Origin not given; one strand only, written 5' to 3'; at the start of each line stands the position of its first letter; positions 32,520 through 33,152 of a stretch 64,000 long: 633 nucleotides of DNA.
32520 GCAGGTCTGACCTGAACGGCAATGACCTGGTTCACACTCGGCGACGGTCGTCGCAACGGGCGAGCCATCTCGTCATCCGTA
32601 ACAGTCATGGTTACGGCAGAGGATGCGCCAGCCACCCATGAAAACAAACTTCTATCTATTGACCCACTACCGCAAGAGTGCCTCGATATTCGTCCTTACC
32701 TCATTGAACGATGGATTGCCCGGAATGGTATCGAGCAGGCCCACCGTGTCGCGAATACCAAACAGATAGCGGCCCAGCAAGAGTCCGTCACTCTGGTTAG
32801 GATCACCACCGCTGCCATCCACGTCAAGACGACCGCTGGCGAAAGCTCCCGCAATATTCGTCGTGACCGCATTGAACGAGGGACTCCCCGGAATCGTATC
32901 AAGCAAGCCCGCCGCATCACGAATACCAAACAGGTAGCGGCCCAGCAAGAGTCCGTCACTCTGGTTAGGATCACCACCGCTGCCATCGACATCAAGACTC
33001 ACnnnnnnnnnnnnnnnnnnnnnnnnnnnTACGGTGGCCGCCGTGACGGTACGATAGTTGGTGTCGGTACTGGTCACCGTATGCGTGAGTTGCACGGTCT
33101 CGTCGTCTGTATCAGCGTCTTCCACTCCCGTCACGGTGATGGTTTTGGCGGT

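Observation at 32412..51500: A ~19-kb GC-rich island made of three tandem paralogous giant genes encoding dockerin-terminated, cadherin/Calx-beta-like repeat proteins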

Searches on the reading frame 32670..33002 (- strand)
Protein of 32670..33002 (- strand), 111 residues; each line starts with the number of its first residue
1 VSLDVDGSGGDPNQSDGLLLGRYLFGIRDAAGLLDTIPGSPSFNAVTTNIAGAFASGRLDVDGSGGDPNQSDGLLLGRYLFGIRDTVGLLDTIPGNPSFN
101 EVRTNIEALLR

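Call 19: find_related_loci(query=A1, collection=genome_contigs, flank=10000)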
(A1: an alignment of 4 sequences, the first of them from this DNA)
Query A1 (111 aa) in genome_contigs; peptide patterns used: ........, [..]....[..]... (x = any residue, [..] = any of these).
73 stretches matched a pattern; 5 encode a relative of the query (tblastn E <= 1e-3); 5 distinct loci.
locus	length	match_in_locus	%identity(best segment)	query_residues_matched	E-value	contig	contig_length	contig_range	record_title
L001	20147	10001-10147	49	1-101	4e-6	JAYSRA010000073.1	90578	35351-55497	MAG: Burkholderiales bacterium isolate GFS_11881 GFS_11881_72, whole genome shotgun sequence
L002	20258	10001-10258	37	1-80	3e-5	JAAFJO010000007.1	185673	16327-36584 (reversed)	MAG: Betaproteobacteria bacterium isolate bin28.maxbin.ball.060 WN_Betaproteobacteria_2_scaffold_7, whole genome shotgun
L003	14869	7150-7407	42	1-80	3e-5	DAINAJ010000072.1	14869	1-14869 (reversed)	MAG TPA_asm: Casimicrobium sp. isolate CTOTU18280 NODE_4636_length_14869_cov_31.405225, whole genome shotgun sequence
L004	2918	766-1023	42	1-80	3e-5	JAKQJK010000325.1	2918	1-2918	MAG: Pseudomonadota bacterium isolate USDV_maxbin.048 k141_203624, whole genome shotgun sequence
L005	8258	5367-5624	41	1-80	7e-5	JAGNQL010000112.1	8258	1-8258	MAG: Burkholderiales bacterium isolate Go_SlAct_bin_239 Go_SlAct_46771_length_8258_cov_6.143033, whole genome shotgun se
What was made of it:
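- Tried and rejected: It returned only five distant Burkholderiales-type loci (call 19).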

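Call 35: search_protein_representatives(alignment_id=A1)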
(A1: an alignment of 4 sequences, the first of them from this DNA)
Query: 4 sequences, 111 profile positions. Proteins with E-value up to 0.001 (for the whole library): 1473; up to 1e-10: 56; up to 1e-30: 16. The best 150 are listed.
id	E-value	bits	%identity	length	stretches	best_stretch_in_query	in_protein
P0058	2.0e-61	221.3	-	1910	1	1-111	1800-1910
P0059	3.1e-61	220.7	-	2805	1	1-111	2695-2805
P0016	1.8e-59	215.0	-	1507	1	1-111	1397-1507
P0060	2.2e-58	211.5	-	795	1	1-111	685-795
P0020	5.2e-58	210.3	-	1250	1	1-111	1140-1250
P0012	1.1e-57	209.2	-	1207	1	1-111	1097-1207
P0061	1.9e-57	208.5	-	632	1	2-111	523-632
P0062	4.3e-57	207.4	-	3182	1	1-111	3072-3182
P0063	4.7e-57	207.2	-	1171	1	1-111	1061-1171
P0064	2.2e-52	192.2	-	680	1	2-111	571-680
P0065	5.0e-52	191.0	-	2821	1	1-111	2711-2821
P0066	4.9e-51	187.8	-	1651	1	1-111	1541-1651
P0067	8.7e-51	187.0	-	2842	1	1-111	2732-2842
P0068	9.8e-50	183.7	-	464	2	3-111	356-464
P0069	7.4e-43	161.5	-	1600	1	1-111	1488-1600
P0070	1.7e-39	150.7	-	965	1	1-110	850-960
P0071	5.9e-20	87.8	-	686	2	2-108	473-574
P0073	2.0e-18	82.9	-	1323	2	2-110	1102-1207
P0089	8.3e-13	64.8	-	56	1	59-110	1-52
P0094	5.0e-12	62.3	-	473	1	2-109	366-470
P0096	1.0e-11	61.3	-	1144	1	2-106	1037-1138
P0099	1.6e-11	60.6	-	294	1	1-109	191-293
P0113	1.2e-10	57.8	-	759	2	3-110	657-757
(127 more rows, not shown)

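Call 39: search_protein_families(library=pfam, proteins=[window:32670-33002:-], max_evalue=10)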
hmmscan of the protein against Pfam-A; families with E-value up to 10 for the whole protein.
seq(111 aa): 0 families

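Call 43: search_solved_structures(query=A2, max_evalue=10, show_alignments=2)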
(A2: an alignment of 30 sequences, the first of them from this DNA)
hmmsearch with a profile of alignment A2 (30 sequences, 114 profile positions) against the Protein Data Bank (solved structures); distinct sequences matched with E-value up to 10: 14.
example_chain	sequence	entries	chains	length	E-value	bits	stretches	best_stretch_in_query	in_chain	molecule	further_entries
1ohz_B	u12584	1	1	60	1.6e-05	28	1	56-84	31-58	ENDO-1,4-BETA-XYLANASE Y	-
2ccl_B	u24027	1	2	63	1.7e-05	27.9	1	56-84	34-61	ENDO-1,4-BETA-XYLANASE Y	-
4fl4_A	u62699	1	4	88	0.00023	24.3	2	53-85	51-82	Glycoside hydrolase family 9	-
4uyp_B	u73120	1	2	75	0.00031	23.9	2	61-84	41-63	Cellulosomal scaffoldin adaptor protein B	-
4uyq_B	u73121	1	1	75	0.00031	23.9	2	62-84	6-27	Cellulosomal scaffoldin adaptor protein B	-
8x39_A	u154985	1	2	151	0.0019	21.3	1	56-85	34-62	Serine protease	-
8x3a_A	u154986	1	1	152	0.002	21.3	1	57-85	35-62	Serine protease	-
3ul4_B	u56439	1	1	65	0.014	18.6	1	58-85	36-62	Cellulosome enzyme, dockerin type I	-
5kow_A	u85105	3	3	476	0.024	17.8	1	40-87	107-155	Pentachlorophenol 4-monooxygenase | Putative rifampin monooxygenase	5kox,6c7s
8zvk_A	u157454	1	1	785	0.19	14.9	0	61-85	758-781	AaBgIC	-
1d8c_A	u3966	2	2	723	0.25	14.5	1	42-99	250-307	MALATE SYNTHASE G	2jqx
7yqm_A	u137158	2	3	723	0.25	14.5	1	42-99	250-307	Malate synthase G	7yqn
1p7t_A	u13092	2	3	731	0.26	14.5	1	42-99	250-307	Malate synthase G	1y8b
3ty7_A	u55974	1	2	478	1.1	12.4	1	42-110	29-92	Putative aldehyde dehydrogenase SAV2122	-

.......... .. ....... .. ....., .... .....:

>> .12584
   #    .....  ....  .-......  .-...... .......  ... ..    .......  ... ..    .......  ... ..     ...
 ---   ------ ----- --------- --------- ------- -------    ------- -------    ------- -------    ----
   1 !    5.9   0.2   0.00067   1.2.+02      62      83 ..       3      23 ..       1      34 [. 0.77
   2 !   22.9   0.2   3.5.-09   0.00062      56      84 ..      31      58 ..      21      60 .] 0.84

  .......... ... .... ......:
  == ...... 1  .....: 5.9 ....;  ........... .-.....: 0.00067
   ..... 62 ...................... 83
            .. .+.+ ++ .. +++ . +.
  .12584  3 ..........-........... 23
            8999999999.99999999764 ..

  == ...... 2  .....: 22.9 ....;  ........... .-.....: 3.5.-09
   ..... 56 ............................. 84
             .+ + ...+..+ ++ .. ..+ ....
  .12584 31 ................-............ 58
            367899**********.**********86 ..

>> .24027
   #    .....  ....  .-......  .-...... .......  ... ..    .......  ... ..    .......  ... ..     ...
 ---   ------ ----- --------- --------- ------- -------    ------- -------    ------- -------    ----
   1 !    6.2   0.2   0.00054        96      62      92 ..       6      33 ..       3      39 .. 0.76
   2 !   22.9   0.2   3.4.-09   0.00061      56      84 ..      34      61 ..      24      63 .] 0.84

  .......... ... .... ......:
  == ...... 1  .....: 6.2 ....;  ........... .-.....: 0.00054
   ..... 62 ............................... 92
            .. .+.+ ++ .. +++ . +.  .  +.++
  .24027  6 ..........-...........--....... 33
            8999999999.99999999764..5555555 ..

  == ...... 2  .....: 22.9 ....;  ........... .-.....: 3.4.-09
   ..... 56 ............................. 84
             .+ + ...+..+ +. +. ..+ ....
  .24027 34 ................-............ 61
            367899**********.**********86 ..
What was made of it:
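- On Dockerin type I (PF00404): The profile aligns loop plus helix to 1ohz_B and 2ccl_B at E 1.6e-5 (call 43).
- A profile of the relatives hits solved dockerins first (call 43).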

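Call 48: search_protein_families(library=pfam, proteins=[P0060, P0061, P0063, P0064, P0066, P0068, P0069, P0070], max_evalue=0.001)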
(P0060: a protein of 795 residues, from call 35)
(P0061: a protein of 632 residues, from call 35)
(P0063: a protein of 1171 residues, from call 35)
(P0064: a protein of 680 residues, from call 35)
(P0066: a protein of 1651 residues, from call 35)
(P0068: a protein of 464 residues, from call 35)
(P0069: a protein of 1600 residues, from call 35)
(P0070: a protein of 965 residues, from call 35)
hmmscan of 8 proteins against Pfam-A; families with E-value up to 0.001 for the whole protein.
P0060 (795 aa): 1 family
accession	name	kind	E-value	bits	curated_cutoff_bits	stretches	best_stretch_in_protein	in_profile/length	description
PF17766.7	fn3_6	-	3.2e-07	30.9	26.4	0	455-548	7-87/99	Fibronectin type-III domain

P0061 (632 aa): 2 families
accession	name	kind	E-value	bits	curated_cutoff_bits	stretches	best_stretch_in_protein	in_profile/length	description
PF17766.7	fn3_6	-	2.8e-08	34.3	26.4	0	332-383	32-81/99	Fibronectin type-III domain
PF23850.1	DUF7213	-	0.00016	22.2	27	0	31-67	23-62/76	Family of unknown function (DUF7213)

P0063 (1171 aa): 1 family
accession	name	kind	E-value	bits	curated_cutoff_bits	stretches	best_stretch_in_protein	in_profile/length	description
PF17766.7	fn3_6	-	5.7e-09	36.5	26.4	0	662-710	37-85/99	Fibronectin type-III domain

P0064 (680 aa): 1 family
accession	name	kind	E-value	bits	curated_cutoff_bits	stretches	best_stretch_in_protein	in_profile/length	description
PF06468.19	Spond_N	-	7.3e-40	137.6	24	1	280-447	2-178/194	Spondin_N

P0066 (1651 aa): 0 families

P0068 (464 aa): 2 families
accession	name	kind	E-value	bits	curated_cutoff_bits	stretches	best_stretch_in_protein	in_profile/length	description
PF13365.12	Trypsin_2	-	1.2e-14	55.7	27.6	1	156-315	1-144/144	Trypsin-like peptidase domain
PF00089.32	Trypsin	-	1.9e-08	34.9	20.6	1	154-322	21-201/220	Trypsin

P0069 (1600 aa): 3 families
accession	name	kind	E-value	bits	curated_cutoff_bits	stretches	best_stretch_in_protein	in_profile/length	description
PF17766.7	fn3_6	-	1.3e-14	54.6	26.4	0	1142-1186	27-72/99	Fibronectin type-III domain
PF01105.29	EMP24_GP25L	-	4e-05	24.2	25.9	0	897-970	17-88/182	emp24/gp25L/p24 family/GOLD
PF09579.15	Spore_YtfJ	-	0.00077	20.1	25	0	810-834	42-66/81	Sporulation protein YtfJ (Spore_YtfJ)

P0070 (965 aa): 4 families
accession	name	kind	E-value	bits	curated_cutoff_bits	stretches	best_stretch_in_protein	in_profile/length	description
PF16341.10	DUF4971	-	1.5e-11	44.7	31.3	0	111-151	79-117/141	Domain of unknown function (DUF4971)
PF20736.2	Glyco_hydro127M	-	9.2e-10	39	24.2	0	654-711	33-88/95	Beta-L-arabinofuranosidase, GH127 middle domain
PF17766.7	fn3_6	-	2.2e-08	34.6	26.4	0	483-541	19-73/99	Fibronectin type-III domain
PF21868.2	GbpA_D3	-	0.00016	22.3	27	0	791-824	3-36/97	GlcNAc-binding protein A, third domain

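Call 53: predict_structure(alignment_id=A2)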
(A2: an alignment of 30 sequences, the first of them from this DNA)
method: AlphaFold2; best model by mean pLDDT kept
length: 111 residues; sequences in the alignment: 30
mean_pLDDT: 94.8   pTM: 0.87
mean pLDDT of the five models: 94.8, 93.5, 93.0, 92.8, 91.7
residues with pLDDT >= 90: 101; 70-90: 10; 50-70: 0; < 50: 0
segments of 3 or more residues with pLDDT < 50: none
pLDDT, mean of each block of 10 residues (from residue 1): 91 96 96 91 95 92 94 98 98 96 96 86
secondary structure, 60 per line:
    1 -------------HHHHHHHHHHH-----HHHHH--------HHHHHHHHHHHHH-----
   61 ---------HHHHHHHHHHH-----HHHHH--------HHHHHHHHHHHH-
elements in order: H14-24 H30-34 H43-55 H70-80 H86-90 H99-110
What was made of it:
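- On Dockerin type I (PF00404): The AF2 model has 111 aa and six helices, pLDDT 94.8 (call 53).
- The AF2 model is confident (pLDDT 94.8): a pseudo-twofold six-helix domain (call 53).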

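Call 55: fold_search(model_id=the predicted structure, library=pdb)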
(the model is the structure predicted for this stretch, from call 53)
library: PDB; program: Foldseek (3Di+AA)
matches with E <= 10: 123; with E <= 0.001: 0
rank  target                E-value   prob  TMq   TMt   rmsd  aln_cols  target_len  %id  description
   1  2ve3_A                1.0e+00  0.07  0.21  0.08  12.4       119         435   16  Retinoic acid bound cyanobacterial CYP120A1 (released 2008-04-29)
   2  4xvp_D                2.1e+00  0.05  0.20  0.17  11.1       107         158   13  X-ray structure of bGFP-C / EGFP complex (released 2015-08-19)
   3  4zbd_A                2.8e+00  0.04  0.20  0.14  12.2       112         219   12  Crystal structure of the glutathione transferase URE2P6 from Phanerochaete chrysosporium in complex with glutathione r (released 2015-09-30)
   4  6r9d_C                2.8e+00  0.03  0.19  0.18  13.7       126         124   11  Crystal structure of an asymmetric dimer of the N-terminal domain of Euprosthenops australis Major Ampullate Spidroin  (released 2019-07-17)
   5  9q6a_B                2.9e+00  0.06  0.28  0.19  11.4       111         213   14  Crystal structure of octameric COMMD-like protein MBK5214510 from Flavobacteriaceae bacterium (released 2025-10-01)
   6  8j2c                  3.1e+00  0.04  0.22  0.07   9.8       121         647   14  Structure of the C-terminal subenzyme of the malonyl-CoA reductase from Chloroflexus aurantiacus, mutant N940V/K1106W/S1 (released 2024-04-17)
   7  3lrd_B                3.1e+00  0.03  0.19  0.18  13.7       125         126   10  Self-assembly of spider silk proteins is controlled by a pH-sensitive relay (released 2010-05-12)
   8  1ofc                  3.3e+00  0.06  0.25  0.12  13.7       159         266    9  nucleosome recognition module of ISWI ATPase (released 2003-09-05)
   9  4zb6_A                3.3e+00  0.05  0.24  0.15  12.6       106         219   11  Crystal structure of glutathione transferase URE2P4 from Phanerochaete chrysosporium in complex with oxidized glutathi (released 2015-09-30)
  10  1nih_B                3.5e+00  0.05  0.26  0.22  12.0       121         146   13  Structure of deoxy-quaternary haemoglobin with liganded beta subunits (released 1992-10-15)
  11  4tri_A                3.5e+00  0.03  0.17  0.07  10.2       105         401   12  X-ray crystal structure of CYP142A2 from Mycobacterium smegmatis, complexed with cholesterol sulfate. (released 2014-09-17)
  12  2ve3_B                3.5e+00  0.03  0.19  0.07  12.6       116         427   15  Retinoic acid bound cyanobacterial CYP120A1 (released 2008-04-29)
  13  6ags                  3.7e+00  0.04  0.22  0.07  13.2       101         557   12  Structural insights for non-natural cofactor binding by the L310R/Q401C mutant of malic enzyme from Escherichia coli (released 2019-08-14)
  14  3lr2_A                3.7e+00  0.03  0.19  0.18  13.8       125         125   11  Self-assembly of spider silk proteins is controlled by a pH-sensitive relay (released 2010-05-12)
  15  5gic_A                3.7e+00  0.02  0.21  0.14  10.3       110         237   13  Crystal structure of VDR in complex with DLAM-2P (released 2016-12-07)
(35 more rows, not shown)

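Call 87: list_cluster_members(proteins=[P0058, P0059, P0060, P0061, P0062, P0063, P0065, P0066, P0067, P0068])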
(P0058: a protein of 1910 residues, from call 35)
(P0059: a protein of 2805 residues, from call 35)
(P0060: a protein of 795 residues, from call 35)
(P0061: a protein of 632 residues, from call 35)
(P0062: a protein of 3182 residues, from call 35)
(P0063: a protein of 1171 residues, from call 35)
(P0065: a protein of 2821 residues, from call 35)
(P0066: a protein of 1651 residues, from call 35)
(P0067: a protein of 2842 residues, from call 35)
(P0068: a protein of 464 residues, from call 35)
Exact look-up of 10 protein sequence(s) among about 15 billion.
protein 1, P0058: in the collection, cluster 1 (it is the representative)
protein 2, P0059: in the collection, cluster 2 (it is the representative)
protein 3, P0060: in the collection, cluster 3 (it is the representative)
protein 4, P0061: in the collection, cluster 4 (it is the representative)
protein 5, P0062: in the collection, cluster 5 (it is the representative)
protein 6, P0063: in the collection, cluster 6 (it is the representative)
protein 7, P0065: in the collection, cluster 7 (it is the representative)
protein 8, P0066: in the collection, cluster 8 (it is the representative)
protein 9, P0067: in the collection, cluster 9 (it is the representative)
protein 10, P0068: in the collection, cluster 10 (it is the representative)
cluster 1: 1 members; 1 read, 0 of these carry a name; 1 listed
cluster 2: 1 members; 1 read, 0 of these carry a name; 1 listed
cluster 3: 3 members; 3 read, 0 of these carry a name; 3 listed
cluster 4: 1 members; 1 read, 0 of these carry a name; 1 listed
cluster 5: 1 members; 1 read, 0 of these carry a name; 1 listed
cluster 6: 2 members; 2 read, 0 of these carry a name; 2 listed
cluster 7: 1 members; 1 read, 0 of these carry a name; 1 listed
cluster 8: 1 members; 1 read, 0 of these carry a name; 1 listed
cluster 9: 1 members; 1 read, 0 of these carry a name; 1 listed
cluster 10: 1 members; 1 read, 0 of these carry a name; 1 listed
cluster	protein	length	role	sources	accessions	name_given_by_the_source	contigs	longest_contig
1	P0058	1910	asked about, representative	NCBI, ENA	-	-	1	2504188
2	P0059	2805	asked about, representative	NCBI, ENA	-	-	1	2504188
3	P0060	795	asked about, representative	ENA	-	-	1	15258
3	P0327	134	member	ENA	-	-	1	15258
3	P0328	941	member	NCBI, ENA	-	-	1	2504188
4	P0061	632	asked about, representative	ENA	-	-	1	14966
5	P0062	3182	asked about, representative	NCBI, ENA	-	-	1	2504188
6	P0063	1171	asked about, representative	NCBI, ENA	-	-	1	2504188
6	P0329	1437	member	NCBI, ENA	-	-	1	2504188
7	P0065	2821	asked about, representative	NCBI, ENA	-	-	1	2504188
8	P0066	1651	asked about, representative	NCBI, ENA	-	-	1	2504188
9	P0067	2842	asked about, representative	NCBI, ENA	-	-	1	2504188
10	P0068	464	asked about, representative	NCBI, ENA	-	-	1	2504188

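Call 88: search_protein_families(library=pfam, proteins=[P0059, P0062, P0066, P0329], max_evalue=0.001)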
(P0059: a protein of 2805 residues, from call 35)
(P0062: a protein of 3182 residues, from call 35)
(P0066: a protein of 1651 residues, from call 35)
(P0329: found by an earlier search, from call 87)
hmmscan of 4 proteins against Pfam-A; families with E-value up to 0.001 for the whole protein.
P0059 (2805 aa): 5 families
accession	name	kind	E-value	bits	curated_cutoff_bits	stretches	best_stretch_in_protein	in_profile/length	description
PF17766.7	fn3_6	-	3.1e-27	95.1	26.4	0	1918-1999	7-74/99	Fibronectin type-III domain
PF20736.2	Glyco_hydro127M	-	8.6e-14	51.9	24.2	0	2505-2567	29-88/95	Beta-L-arabinofuranosidase, GH127 middle domain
PF13115.11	YtkA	-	4.6e-06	27.6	25.9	0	2013-2061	24-70/85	YtkA-like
PF16427.10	DUF5024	-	0.0002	22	25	0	804-845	64-103/104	Domain of unknown function (DUF5024)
PF13032.11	RNaseH_pPIWI_RE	-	0.00027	21.3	25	0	977-1018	227-270/288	RNaseH domain of pPIWI_RE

P0062 (3182 aa): 1 family
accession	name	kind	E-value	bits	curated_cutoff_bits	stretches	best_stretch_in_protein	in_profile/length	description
PF17766.7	fn3_6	-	7.9e-11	42.5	26.4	0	1189-1277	3-79/99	Fibronectin type-III domain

P0066 (1651 aa): 0 families

P0329 (1437 aa): 2 families
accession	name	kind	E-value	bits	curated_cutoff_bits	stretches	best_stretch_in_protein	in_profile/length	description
PF17766.7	fn3_6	-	1.5e-16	60.8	26.4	0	309-374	14-75/99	Fibronectin type-III domain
PF13115.11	YtkA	-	4.8e-08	34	25.9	0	737-809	8-72/85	YtkA-like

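Call 104: list_cluster_members(proteins=[P0069, P0070, P0071, P0073, P0089, P0094, P0096, P0099, P0113, P0064])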
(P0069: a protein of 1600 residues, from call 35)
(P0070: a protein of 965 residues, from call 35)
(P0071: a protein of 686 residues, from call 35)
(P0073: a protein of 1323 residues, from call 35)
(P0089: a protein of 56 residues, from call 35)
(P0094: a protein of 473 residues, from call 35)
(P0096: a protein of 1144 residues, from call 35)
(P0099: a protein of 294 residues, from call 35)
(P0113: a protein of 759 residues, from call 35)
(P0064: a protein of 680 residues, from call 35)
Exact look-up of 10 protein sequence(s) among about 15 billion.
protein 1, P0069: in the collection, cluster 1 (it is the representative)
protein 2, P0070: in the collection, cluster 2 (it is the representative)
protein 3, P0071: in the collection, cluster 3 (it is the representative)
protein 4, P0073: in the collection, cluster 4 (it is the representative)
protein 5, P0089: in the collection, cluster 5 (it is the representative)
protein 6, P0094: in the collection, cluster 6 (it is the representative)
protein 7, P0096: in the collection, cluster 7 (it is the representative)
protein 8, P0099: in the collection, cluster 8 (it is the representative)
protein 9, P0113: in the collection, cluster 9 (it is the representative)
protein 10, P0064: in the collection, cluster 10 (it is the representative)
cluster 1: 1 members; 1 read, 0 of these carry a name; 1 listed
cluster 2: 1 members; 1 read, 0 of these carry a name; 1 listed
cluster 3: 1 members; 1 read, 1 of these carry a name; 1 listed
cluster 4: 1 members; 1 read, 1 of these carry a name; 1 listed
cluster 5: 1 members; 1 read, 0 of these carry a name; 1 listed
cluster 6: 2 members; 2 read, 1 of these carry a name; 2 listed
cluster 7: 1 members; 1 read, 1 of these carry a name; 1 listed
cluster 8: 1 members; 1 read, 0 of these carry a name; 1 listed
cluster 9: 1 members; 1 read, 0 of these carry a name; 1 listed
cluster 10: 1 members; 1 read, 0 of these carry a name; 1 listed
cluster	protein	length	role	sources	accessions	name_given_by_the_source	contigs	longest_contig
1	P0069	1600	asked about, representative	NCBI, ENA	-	-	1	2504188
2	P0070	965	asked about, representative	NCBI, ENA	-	-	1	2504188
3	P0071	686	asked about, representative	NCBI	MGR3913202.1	MAG: fibronectin type III domain-containing protein [Gammaproteobacteria bacterium]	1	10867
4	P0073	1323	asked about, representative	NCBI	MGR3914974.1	MAG: cadherin-like beta sandwich domain-containing protein, partial [Gammaproteobacteria ...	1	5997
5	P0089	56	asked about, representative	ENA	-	-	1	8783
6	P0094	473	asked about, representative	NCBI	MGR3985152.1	MAG: fibronectin type III domain-containing protein, partial [Gammaproteobacteria ...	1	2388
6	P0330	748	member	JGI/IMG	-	-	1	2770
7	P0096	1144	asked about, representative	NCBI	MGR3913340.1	MAG: fibronectin type III domain-containing protein [Gammaproteobacteria bacterium]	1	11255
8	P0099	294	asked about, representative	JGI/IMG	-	-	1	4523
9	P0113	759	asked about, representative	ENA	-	-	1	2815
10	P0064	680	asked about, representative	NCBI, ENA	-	-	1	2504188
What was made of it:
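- Further members came from the exhaustive tail search (calls 35, 87, 104). The same tail sits on a trypsin-like protease and a Spondin_N protein of the same chromosome (calls 48, 87, 104). It is also attached to a trypsin-like protease and a Spondin_N protein on the same chromosome (calls 48, 87, 104).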
